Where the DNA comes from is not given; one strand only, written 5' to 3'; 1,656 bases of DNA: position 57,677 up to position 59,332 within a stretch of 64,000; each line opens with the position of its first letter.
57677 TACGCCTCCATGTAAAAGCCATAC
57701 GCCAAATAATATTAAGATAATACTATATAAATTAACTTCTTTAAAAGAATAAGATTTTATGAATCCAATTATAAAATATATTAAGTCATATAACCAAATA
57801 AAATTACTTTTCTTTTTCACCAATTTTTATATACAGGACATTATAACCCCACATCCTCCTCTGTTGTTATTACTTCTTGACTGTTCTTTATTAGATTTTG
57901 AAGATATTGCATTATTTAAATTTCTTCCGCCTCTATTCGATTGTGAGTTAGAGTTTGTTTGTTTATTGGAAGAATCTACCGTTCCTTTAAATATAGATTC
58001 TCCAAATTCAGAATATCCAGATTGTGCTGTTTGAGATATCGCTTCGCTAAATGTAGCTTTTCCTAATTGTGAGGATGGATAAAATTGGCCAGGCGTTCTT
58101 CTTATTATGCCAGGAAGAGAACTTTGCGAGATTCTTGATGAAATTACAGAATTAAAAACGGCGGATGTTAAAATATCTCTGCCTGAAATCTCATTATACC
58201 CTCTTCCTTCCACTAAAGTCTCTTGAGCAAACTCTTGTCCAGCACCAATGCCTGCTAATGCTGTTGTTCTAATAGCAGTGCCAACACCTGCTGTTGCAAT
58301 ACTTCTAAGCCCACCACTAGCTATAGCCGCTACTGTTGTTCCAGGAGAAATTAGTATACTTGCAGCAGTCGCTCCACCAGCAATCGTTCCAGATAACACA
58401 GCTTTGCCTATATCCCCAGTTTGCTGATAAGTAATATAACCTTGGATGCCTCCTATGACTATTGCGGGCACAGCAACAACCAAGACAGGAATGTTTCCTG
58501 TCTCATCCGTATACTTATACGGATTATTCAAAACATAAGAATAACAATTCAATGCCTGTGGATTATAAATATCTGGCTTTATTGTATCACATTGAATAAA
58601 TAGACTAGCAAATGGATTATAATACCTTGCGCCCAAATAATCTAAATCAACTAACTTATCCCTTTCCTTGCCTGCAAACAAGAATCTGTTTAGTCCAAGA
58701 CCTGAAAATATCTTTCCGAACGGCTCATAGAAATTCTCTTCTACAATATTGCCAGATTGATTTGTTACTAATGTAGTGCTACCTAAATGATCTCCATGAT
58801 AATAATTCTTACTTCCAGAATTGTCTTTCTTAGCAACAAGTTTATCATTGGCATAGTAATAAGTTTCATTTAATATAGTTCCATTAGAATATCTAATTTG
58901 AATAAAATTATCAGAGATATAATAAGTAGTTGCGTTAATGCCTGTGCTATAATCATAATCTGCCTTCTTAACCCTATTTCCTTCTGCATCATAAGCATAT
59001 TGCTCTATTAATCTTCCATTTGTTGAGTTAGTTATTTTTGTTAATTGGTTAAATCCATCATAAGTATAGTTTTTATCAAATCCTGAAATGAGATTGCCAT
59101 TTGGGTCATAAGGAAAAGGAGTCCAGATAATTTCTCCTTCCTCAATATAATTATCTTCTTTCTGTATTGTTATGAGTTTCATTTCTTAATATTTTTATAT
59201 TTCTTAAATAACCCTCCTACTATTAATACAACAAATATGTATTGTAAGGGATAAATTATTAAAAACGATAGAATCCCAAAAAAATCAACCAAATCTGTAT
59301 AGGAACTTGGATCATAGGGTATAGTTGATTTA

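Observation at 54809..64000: Tightly coupled array of five or more short YD-repeat/RHS-tip polymorphic toxin genes, each with its own immunity gene, in a DPANN-like archaeon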

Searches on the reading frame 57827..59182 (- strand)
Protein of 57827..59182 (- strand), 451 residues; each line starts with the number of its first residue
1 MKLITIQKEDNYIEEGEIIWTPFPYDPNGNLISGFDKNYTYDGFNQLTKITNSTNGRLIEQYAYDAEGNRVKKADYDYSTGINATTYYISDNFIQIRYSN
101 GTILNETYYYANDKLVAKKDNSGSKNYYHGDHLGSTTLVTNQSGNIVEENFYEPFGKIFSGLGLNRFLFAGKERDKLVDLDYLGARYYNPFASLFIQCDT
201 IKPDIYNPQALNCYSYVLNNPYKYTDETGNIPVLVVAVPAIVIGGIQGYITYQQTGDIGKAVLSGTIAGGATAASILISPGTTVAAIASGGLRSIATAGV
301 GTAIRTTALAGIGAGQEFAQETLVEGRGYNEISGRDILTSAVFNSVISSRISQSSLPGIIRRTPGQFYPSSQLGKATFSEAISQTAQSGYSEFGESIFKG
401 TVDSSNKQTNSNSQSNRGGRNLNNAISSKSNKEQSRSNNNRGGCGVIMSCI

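Call 3: search_protein_families(library=pfam, proteins=[window:57827-59182:-], max_evalue=0.1)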
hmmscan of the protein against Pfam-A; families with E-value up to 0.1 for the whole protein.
window:57827-59182:- (451 aa): 3 families
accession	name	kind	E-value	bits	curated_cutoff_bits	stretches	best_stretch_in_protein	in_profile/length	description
PF05593.20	RHS_repeat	-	7.5e-07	29.9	22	2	41-72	1-30/38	RHS Repeat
PF03527.20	RHS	-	0.00057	20.1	27.9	1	127-157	3-33/38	RHS protein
PF12301.13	CD99L2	-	0.053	14.2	34.4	1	220-254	107-141/170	CD99 antigen like protein 2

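Call 4: search_protein_families(library=ncbifam, proteins=[window:57827-59182:-], max_evalue=0.1)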
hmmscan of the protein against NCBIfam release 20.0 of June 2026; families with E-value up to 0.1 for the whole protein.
window:57827-59182:- (451 aa): 2 families
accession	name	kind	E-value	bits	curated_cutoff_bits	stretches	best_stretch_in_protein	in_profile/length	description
TIGR03696.1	Rhs_assc_core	domain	1.9e-15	57.1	32.5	1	152-229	1-75/76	RHS repeat-associated core domain-containing protein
TIGR01643.1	YD_repeat_2x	repeat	0.0008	19.8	15.8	1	41-77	1-35/42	YD repeat-containing protein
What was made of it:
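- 57827..59182 (-): 451-aa tip without a signal peptide. It has an N-terminus ending in IIWTPFP, 3 YD repeats, the RHS core, a Gly/Ala-rich hydrophobic C-terminal domain and the Cys tail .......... TIGR03696 E 2e-15 (call 4).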

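Call 15: find_homologous_proteins(query=window:57827-59182:-, max_evalue=0.00001)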
Query window:57827-59182:- (451 aa): 452 proteins with E <= 0.00001 among 8000 candidates; the best 120 are listed.
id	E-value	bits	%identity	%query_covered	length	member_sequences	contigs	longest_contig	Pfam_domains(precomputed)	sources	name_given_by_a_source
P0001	1.9e-295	998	100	100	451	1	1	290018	PF05593.20,PF25023.2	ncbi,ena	-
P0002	1.9e-98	349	46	94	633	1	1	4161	PF25023.2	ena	-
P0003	5.6e-92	327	48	86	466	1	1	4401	PF25023.2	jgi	jgi:RHS repeat-associated protein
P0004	4.4e-84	301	46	86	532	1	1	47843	-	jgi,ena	-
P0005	2.6e-78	282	46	69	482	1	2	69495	PF05593.20,PF25023.2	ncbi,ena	ncbi:MAG: RHS repeat-associated core domain-containing protein [Nanoarchaeota archaeon]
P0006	1.8e-77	279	47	78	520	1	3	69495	PF11429.13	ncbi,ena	ncbi:MAG: colicin D domain-containing protein [Nanoarchaeota archaeon]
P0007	5.2e-77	278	40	95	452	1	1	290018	PF05593.20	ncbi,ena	-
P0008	2.9e-75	272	53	62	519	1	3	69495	PF05593.20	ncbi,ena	ncbi:MAG: RHS repeat-associated core domain-containing protein [Nanoarchaeota archaeon]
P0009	1.3e-72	263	43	81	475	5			PF25023.2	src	-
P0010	2.4e-71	259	67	44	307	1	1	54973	-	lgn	-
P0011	9.0e-68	247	79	31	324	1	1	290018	PF25023.2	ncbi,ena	-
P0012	1.0e-67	247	44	74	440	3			PF25023.2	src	-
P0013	2.7e-67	246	44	71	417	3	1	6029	PF25023.2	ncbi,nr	ncbi:MAG: RHS repeat-associated core domain-containing protein [Nanoarchaeota archaeon]|nr:RHS repea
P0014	3.5e-66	242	44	66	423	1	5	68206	PF15534.12,PF25023.2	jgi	-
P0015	1.1e-65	241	37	90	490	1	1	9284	PF25023.2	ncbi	ncbi:MAG: RHS repeat-associated core domain-containing protein, partial [Candidatus Micrarchaeota ar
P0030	2.1e-59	220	46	64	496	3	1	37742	-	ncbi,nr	ncbi:hypothetical protein HYV49_04555 [Candidatus Pacearchaeota archaeon]|nr:hypothetical protein [C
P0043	3.0e-54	203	47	51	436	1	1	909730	PF25023.2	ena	-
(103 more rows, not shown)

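Call 21: find_encoding_contigs(protein=P0005, flank=10000, max_places=3)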
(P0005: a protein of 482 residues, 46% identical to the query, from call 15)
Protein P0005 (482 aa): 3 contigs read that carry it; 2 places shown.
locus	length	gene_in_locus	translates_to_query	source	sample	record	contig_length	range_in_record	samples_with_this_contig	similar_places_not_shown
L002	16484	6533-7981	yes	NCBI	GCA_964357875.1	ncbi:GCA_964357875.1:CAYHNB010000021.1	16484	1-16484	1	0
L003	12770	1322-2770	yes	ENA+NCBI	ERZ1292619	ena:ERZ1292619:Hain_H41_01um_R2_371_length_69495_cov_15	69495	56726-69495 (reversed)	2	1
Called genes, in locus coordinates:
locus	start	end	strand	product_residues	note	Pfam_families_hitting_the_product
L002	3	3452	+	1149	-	?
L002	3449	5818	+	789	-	-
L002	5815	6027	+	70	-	-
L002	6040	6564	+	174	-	-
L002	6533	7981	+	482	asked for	PF25023:TEN_YD-shell, PF05593:RHS_repeat (faint)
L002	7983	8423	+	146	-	-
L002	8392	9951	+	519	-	PF05593:RHS_repeat (faint)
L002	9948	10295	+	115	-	-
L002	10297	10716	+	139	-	-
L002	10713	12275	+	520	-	PF11429:Colicin_D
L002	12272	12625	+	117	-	PF09204:Colicin_immun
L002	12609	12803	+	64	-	-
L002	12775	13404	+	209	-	-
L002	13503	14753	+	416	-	PF00413:Peptidase_M10 (weak)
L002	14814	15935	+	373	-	PF00465:Fe-ADH, PF13685:Fe-ADH_2, PF25137:ADH_Fe_C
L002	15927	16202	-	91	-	PF04193:PQ-loop, PF03083:MtN3_slv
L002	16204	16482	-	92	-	?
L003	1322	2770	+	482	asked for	PF25023:TEN_YD-shell, PF05593:RHS_repeat (faint)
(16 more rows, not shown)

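Call 22: find_encoding_contigs(protein=P0004, flank=10000, max_places=3)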
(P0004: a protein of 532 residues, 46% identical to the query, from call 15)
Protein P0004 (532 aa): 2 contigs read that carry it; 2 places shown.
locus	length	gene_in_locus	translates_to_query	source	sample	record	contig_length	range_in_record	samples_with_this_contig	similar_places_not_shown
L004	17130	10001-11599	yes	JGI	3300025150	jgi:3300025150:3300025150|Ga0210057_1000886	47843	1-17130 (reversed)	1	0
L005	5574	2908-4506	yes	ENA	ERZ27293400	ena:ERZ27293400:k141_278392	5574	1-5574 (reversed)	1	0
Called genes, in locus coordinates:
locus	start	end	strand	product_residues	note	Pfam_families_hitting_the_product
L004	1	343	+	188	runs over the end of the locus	PF04378:RsmJ (weak), PF13489:Methyltransf_23 (weak), PF03602:Cons_hypoth95, PF05175:MTS, PF06325:PrmA, PF13847:Methyltransf_31, PF13649:Methyltransf_25, PF07669:Eco57I, +5 more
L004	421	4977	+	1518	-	PF13517:FG-GAP_3 (faint), PF25023:TEN_YD-shell (faint), PF01839:FG-GAP (faint), PF12256:TcdB_toxin_midN, PF05593:RHS_repeat (faint)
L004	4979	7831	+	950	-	-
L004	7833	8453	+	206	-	-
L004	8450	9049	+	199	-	-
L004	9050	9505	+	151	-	PF05117:DUF695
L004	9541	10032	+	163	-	-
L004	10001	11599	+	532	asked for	-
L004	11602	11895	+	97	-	-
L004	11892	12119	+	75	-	-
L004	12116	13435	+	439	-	PF25023:TEN_YD-shell (weak), PF15649:Tox-REase-7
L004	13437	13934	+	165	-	-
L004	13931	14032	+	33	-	-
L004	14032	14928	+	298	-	PF23414:Beta-prop_EML_2 (faint)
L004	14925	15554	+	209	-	-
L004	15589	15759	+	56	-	-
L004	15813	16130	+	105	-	PF18765:Polbeta, PF01909:NTP_transf_2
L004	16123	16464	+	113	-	PF01934:HepT-like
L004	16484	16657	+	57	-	-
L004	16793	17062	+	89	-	-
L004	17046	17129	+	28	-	?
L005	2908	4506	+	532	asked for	-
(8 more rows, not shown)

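Call 26: search_protein_families(library=ncbifam, proteins=[L004:421-4977:+, L004:4979-7831:+, L002:3449-5818:+], max_evalue=0.01)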
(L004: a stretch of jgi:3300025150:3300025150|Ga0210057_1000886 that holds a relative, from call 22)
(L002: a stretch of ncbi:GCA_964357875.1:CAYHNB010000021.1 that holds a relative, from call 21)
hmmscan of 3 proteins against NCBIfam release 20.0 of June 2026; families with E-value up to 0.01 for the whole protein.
L004:421-4977:+ (1518 aa): 1 family
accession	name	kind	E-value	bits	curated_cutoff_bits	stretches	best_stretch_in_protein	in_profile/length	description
TIGR01643.1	YD_repeat_2x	repeat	1.6e-13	50.5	15.8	0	1247-1283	1-37/42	YD repeat-containing protein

L004:4979-7831:+ (950 aa): 1 family
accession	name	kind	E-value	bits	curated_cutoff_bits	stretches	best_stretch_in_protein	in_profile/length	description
TIGR03696.1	Rhs_assc_core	domain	5.2e-16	58.9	32.5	1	674-751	1-75/76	RHS repeat-associated core domain-containing protein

L002:3449-5818:+ (789 aa): 2 families
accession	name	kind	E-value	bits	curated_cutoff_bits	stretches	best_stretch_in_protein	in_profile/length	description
TIGR03696.1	Rhs_assc_core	domain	2.4e-14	53.6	32.5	1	521-599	1-75/76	RHS repeat-associated core domain-containing protein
NF033679.1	DNRLRE_dom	domain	5.6e-08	33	34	1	243-385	12-164/164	DNRLRE domain-containing protein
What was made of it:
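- TIGR03696 is absent from three large subunits and present in the three genes that follow them (call 26).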

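Call 29: find_encoding_contigs(protein=P0014, flank=10000, max_places=2)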
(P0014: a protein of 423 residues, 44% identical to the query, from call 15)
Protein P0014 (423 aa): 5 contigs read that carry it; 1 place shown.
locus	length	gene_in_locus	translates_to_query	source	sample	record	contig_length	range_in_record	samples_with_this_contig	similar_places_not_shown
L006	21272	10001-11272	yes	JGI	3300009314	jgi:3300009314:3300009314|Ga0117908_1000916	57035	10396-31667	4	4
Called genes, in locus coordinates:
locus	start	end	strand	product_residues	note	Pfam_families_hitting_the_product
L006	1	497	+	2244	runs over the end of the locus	-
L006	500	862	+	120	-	-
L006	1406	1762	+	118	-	-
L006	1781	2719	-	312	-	PF08271:Zn_Ribbon_TF, PF00382:TFIIB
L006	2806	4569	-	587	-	PF13519:VWA_2 (faint), PF00092:VWA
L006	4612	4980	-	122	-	PF01201:Ribosomal_S8e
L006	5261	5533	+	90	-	PF01423:LSM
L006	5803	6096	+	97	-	-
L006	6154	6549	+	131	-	-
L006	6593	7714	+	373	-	PF00180:Iso_dh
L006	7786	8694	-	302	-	PF23023:Anti-Pycsar_Apyc1, PF00753:Lactamase_B, PF12706:Lactamase_B_2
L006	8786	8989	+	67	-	-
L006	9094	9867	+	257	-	PF01835:MG2 (weak)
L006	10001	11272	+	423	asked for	PF25023:TEN_YD-shell, PF15534:Ntox35 (weak)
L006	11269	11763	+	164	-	-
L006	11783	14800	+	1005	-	PF03534:SpvB (weak), PF12256:TcdB_toxin_midN (faint), PF13517:FG-GAP_3 (weak)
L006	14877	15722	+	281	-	PF14528:LAGLIDADG_3 (faint)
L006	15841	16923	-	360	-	PF00919:UPF0004, PF04055:Radical_SAM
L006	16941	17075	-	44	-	-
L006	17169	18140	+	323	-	PF01047:MarR (faint), PF13404:HTH_AsnC-type (weak), PF13412:HTH_24 (weak)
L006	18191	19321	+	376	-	PF06114:Peptidase_M78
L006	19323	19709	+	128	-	PF14367:DUF4411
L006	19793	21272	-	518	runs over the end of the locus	-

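Call 30: find_encoding_contigs(protein=P0043, flank=10000, max_places=2)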
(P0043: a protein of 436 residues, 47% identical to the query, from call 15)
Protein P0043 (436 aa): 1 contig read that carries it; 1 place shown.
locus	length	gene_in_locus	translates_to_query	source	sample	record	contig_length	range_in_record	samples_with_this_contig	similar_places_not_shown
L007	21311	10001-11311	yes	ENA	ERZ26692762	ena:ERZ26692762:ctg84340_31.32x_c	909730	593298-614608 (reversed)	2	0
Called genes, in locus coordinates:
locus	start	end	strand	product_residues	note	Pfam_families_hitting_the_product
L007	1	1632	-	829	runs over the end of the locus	-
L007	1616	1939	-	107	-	-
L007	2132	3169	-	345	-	PF13528:Glyco_trans_1_3, PF04101:Glyco_tran_28_C (faint)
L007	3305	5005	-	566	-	PF10101:DUF2339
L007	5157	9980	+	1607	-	PF03534:SpvB, PF05593:RHS_repeat (faint), PF13517:FG-GAP_3 (faint), PF01839:FG-GAP (faint), PF12256:TcdB_toxin_midN, PF25023:TEN_YD-shell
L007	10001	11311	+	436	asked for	PF25023:TEN_YD-shell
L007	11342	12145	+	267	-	-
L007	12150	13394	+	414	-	PF25023:TEN_YD-shell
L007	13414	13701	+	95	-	-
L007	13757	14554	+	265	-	-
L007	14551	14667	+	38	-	-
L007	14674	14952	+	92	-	-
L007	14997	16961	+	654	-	-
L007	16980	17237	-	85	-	PF05016:ParE_toxin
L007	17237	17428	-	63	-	-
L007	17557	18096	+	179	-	PF01596:Methyltransf_3, PF13578:Methyltransf_24 (weak)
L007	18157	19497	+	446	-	-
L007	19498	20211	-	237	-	PF00590:TP_methylase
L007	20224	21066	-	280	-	PF07091:FmrO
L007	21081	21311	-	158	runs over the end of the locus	-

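Call 31: find_encoding_contigs(protein=P0030, flank=10000, max_places=2)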
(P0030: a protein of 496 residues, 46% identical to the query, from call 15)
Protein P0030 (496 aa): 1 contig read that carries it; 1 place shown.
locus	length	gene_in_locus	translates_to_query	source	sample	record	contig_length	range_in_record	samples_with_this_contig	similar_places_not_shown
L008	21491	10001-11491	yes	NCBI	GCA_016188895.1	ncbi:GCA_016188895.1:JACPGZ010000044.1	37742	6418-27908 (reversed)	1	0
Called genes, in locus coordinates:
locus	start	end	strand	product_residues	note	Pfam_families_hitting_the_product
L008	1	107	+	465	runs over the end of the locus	PF13231:PMT_2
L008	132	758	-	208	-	PF01163:RIO1, PF07714:PK_Tyr_Ser-Thr (weak), PF00069:Pkinase, PF06293:Kdo, PF01636:APH (faint), PF03109:ABC1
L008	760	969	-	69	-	-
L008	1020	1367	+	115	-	-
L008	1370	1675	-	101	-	-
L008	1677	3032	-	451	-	PF02881:SRP54_N, PF00448:SRP54, PF01656:CbiA (weak), PF02978:SRP_SPB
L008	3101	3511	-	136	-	-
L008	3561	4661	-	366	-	PF02881:SRP54_N (weak), PF13604:AAA_30 (faint), PF00448:SRP54, PF13207:AAA_17 (weak)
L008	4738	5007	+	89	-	-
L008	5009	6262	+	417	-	PF01676:Metalloenzyme, PF10143:PhosphMutase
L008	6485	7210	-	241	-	PF00154:RecA_N, PF08423:Rad51, PF13481:AAA_25 (weak), PF06745:ATPase, PF01637:ATPase_2 (weak), PF13479:AAA_24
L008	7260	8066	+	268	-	-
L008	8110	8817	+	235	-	PF11139:SfLAP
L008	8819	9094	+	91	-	PF03477:ATP-cone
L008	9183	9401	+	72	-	-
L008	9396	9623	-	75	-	PF07927:HicA_toxin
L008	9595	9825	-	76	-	-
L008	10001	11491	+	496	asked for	-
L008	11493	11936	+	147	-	-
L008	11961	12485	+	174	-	-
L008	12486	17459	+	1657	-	PF01839:FG-GAP (faint), PF13517:FG-GAP_3 (weak), PF12256:TcdB_toxin_midN, PF05593:RHS_repeat (weak), PF25023:TEN_YD-shell (weak)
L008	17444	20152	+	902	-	PF00690:Cation_ATPase_N, PF00122:E1-E2_ATPase, PF00702:Hydrolase, PF13246:Cation_ATPase, PF08282:Hydrolase_3 (faint), PF00689:Cation_ATPase_C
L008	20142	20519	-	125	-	-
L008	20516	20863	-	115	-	PF09685:MamF_MmsF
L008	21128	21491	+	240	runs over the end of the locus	PF00483:NTP_transferase, PF12804:NTP_transf_3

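Call 40: find_related_loci(query=A1, collection=genome_contigs, flank=10000)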
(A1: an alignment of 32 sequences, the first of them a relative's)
Query A1 (451 aa) in genome_contigs; peptide patterns used: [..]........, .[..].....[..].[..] (x = any residue, [..] = any of these).
599 stretches matched a pattern (row limit reached: there are more); 570 encode a relative of the query (tblastn E <= 1e-3); the best 80 are kept; 79 distinct loci.
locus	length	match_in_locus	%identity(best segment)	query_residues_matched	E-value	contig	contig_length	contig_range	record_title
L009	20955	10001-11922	51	23-242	2e-66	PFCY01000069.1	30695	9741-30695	MAG: Candidatus Pacearchaeota archaeon CG10_big_fil_rev_8_21_14_0_10_32_14 CG10_8_21_14_0.10_scaffold_2265_c, whole geno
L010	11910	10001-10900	42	25-311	6e-60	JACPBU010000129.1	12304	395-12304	MAG: Candidatus Woesearchaeota archaeon isolate NC_groundwater_265_Ag_S-0.2um_45_7 S5_GD2017_2_S2_scaffold_3747, whole g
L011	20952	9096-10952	45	25-323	8e-57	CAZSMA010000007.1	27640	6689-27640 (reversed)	MAG TPA_asm: uncultured Methanosarcinales archaeon isolate SRP256446_co1_47 genome assembly, contig: NODE_382_length_276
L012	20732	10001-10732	41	25-279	9e-55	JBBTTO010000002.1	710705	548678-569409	MAG: Patescibacteria group bacterium isolate H52-bin062_1 H52_bin062_1_000000000002, whole genome shotgun sequence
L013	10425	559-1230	46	25-246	9e-55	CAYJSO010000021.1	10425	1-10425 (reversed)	MAG TPA_asm: uncultured Methanosarcinales archaeon isolate ERP125453_co1_298 genome assembly, contig: NODE_7431_length_1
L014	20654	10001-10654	46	25-246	1e-53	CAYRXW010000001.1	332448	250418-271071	MAG TPA_asm: uncultured Methanosarcinales archaeon isolate SRP292972_co1_23 genome assembly, contig: NODE_40_length_3324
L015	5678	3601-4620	37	29-342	4e-48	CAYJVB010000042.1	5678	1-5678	MAG TPA_asm: uncultured archaeon isolate ERP125453_co1_352 genome assembly, contig: NODE_18856_length_5678_cov_9.973324,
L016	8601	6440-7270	39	56-337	1e-47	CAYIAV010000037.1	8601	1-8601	MAG TPA_asm: Candidatus Woesearchaeota archaeon isolate ERP119705_co1_735 genome assembly, contig: NODE_12172_length_860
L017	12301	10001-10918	37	25-340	7e-49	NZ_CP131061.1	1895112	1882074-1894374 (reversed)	Methanolapillus ohkumae strain Am2 chromosome, complete genome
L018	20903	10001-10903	40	21-312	8e-47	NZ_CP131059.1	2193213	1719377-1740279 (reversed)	Methanimicrococcus hongohii strain Hf6 chromosome, complete genome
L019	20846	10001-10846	40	25-316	2e-46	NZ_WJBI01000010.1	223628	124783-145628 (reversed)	Methanosarcina sp. DH2 Scaffold_190, whole genome shotgun sequence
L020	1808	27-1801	42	29-338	5e-47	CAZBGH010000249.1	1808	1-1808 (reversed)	MAG TPA_asm: uncultured Methanosarcinales archaeon isolate binchicken_co21_254 genome assembly, contig: NODE_165698_leng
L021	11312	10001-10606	45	23-230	7e-46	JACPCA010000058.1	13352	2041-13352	MAG: Candidatus Woesearchaeota archaeon isolate NC_groundwater_271_Ag_S-0.2um_50_10 S5_GD2017_2_S2_scaffold_3269, whole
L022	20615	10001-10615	43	25-241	3e-45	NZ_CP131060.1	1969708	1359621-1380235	Methanolapillus millepedarum strain Ac7 chromosome, complete genome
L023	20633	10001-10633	44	23-241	3e-45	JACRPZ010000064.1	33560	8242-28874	MAG: Nitrospirae bacterium isolate NC_groundwater_2000_Pr3_S-0.65um_44_7 SR2-18-Sp65_coassembly_scaffold_395279, whole g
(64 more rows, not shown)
